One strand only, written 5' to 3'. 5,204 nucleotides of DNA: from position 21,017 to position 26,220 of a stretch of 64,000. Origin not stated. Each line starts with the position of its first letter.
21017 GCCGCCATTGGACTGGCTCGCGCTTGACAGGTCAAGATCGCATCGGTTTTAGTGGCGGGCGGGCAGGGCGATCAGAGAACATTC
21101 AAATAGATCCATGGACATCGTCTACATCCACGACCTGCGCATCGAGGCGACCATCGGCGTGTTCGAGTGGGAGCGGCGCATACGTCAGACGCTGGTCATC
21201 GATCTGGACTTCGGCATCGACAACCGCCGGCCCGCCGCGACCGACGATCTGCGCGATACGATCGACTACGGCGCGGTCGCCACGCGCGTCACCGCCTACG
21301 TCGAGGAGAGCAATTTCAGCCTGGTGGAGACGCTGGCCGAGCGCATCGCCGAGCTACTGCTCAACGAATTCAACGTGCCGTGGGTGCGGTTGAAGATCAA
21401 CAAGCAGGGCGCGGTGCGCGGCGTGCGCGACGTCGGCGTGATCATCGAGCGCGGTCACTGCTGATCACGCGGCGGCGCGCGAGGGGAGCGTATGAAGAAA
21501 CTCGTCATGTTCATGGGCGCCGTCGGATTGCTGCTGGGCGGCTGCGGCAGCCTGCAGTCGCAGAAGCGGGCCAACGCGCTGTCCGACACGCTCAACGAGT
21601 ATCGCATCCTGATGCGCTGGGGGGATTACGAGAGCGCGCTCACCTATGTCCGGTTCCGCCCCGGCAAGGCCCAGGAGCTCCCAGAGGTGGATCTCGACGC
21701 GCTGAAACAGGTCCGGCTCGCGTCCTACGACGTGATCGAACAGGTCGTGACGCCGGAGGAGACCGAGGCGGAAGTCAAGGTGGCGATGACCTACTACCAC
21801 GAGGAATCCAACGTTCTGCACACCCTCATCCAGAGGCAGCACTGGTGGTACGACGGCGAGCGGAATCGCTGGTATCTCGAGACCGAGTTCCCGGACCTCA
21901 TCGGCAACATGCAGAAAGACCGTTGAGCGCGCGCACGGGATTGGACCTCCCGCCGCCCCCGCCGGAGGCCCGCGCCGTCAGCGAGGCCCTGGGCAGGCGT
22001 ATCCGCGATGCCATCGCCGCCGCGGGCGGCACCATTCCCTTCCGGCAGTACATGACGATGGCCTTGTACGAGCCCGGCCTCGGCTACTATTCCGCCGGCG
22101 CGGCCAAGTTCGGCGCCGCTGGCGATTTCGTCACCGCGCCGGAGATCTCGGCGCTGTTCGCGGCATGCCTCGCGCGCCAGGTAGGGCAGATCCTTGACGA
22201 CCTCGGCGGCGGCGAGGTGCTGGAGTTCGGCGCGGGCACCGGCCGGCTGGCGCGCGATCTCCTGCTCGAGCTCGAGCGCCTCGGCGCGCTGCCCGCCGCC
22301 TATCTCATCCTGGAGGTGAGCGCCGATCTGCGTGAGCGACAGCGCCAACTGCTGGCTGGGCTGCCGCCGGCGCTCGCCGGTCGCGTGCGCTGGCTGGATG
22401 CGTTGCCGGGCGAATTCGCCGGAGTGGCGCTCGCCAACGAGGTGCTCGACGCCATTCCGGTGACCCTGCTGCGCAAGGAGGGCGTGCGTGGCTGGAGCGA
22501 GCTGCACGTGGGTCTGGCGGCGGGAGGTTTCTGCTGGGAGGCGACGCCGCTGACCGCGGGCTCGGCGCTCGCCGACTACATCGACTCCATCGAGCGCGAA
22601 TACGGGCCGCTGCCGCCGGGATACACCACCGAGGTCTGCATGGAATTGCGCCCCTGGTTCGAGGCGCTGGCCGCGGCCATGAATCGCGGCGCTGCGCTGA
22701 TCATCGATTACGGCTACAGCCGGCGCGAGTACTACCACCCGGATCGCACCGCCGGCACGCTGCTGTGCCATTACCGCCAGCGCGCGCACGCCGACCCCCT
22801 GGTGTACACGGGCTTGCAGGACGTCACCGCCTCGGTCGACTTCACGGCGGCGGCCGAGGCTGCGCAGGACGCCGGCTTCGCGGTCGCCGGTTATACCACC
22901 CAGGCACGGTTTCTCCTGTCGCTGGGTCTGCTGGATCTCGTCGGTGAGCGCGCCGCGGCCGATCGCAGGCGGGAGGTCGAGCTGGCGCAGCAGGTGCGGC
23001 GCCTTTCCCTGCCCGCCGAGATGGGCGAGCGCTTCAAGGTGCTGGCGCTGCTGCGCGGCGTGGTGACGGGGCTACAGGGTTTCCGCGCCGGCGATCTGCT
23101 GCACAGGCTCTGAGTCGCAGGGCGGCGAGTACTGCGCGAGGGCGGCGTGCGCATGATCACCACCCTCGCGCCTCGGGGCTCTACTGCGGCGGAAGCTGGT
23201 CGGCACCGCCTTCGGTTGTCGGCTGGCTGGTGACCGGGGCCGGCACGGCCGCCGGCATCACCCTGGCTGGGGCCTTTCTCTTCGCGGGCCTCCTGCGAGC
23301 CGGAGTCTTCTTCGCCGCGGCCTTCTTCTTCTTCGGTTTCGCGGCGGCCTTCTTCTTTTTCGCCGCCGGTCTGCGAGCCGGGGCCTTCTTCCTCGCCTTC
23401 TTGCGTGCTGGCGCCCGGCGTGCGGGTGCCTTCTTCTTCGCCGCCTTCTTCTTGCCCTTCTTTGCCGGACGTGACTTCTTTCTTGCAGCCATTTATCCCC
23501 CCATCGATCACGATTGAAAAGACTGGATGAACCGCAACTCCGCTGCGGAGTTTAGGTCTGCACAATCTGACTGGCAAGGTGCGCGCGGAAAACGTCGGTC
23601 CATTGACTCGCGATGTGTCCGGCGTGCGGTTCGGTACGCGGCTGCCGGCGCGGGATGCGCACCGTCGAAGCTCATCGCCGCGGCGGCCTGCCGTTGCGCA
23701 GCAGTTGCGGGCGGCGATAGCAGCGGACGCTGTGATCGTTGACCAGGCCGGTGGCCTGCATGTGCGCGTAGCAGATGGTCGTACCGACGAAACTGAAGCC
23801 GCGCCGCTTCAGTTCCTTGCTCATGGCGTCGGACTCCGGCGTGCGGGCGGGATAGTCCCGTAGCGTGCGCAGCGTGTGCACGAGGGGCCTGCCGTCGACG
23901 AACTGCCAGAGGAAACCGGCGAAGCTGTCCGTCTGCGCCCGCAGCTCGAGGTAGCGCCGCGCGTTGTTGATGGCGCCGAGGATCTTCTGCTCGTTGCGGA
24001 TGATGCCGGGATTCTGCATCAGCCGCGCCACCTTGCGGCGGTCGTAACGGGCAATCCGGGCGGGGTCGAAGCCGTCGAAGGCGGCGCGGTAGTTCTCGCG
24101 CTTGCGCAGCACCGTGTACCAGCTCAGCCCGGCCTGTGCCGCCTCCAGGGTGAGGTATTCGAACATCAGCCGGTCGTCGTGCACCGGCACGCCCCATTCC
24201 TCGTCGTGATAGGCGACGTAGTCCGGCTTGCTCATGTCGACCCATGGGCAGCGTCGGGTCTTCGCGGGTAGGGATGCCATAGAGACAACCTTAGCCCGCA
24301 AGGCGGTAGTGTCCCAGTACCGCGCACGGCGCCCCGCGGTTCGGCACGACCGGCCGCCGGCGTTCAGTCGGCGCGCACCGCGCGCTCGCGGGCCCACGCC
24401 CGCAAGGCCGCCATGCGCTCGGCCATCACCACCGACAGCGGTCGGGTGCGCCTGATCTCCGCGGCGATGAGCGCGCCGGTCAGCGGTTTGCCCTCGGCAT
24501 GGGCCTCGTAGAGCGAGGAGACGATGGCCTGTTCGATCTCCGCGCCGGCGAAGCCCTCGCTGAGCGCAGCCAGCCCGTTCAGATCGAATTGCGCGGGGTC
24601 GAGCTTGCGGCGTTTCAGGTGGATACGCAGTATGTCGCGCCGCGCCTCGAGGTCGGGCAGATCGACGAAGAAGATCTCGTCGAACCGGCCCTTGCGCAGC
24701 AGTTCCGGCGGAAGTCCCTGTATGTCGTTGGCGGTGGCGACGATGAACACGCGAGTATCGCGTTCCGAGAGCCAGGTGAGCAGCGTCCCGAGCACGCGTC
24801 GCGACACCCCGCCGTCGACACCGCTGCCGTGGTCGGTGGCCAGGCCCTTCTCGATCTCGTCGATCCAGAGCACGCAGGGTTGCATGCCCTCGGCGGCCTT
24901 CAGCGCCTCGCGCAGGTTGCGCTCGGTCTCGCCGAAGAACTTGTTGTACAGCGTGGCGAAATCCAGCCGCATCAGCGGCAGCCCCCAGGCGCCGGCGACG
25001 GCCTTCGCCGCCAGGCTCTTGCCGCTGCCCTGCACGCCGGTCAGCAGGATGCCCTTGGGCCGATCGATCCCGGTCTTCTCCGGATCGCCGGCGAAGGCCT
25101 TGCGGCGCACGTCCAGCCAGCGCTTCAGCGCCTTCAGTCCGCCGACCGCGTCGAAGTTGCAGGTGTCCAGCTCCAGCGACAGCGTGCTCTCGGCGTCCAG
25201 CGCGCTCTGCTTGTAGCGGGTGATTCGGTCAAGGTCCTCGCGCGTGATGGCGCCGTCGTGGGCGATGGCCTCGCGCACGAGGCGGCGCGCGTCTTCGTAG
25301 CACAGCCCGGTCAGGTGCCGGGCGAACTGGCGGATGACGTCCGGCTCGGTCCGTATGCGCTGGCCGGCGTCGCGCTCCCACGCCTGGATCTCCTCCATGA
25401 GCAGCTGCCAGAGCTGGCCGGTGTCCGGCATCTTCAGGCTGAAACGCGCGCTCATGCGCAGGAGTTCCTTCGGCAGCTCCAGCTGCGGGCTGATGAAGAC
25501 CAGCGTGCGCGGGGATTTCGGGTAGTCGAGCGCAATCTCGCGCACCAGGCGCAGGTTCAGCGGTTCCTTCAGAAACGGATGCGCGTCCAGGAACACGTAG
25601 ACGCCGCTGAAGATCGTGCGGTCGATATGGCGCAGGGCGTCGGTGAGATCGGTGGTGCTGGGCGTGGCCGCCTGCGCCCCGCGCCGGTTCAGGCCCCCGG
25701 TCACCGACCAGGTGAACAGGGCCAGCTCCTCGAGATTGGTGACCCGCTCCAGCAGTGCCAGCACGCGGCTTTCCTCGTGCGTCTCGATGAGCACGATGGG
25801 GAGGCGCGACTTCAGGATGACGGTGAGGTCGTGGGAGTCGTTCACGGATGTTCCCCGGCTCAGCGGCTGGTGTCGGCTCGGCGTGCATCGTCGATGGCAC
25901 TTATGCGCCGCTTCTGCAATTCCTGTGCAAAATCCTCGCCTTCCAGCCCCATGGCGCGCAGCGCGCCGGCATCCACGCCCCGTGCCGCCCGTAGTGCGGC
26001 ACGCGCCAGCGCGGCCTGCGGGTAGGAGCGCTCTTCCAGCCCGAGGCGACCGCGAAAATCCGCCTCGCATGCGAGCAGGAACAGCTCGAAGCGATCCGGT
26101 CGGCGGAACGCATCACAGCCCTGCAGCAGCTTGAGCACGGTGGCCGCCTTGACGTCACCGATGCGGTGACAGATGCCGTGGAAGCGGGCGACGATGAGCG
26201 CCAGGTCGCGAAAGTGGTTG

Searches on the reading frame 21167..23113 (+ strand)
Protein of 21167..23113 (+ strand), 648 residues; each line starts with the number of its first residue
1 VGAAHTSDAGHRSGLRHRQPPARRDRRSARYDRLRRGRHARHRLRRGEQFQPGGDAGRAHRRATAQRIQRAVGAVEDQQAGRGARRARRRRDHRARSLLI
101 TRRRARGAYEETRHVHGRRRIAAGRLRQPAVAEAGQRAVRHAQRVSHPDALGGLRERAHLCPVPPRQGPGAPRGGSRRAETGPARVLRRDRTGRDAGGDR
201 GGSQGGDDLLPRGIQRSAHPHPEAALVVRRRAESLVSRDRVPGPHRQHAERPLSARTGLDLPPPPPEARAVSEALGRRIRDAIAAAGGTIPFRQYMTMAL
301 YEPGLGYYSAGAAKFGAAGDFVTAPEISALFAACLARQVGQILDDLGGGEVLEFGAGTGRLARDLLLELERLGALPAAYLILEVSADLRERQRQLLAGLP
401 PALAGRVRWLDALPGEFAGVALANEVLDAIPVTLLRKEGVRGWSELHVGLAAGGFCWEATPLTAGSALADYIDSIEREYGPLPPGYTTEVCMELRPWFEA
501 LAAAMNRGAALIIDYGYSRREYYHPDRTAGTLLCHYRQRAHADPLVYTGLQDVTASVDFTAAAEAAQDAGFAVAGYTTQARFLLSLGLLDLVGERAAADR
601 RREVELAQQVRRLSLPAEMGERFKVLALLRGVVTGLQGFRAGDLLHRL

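Call 37: search_protein_families(library=pfam, proteins=[window:21167-23113:+], max_evalue=0.00001)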
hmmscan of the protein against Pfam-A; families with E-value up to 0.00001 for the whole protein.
window:21167-23113:+ (648 aa): 1 family
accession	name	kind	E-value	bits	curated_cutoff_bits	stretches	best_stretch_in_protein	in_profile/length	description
PF02636.23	Methyltransf_28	-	3e-60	204.2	23.3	1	334-577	1-249/249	Putative S-adenosyl-L-methionine-dependent methyltransferase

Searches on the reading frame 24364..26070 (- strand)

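Call 37: search_protein_families(library=pfam, proteins=[window:24364-26070:-], max_evalue=0.00001)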
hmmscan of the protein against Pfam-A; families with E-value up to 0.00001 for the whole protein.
window:24364-26070:- (568 aa): 1 family
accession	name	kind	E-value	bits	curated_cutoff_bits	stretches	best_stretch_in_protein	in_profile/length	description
PF00004.35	AAA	-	1.2e-29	103.8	21.2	1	341-470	1-130/131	ATPase family associated with various cellular activities (AAA)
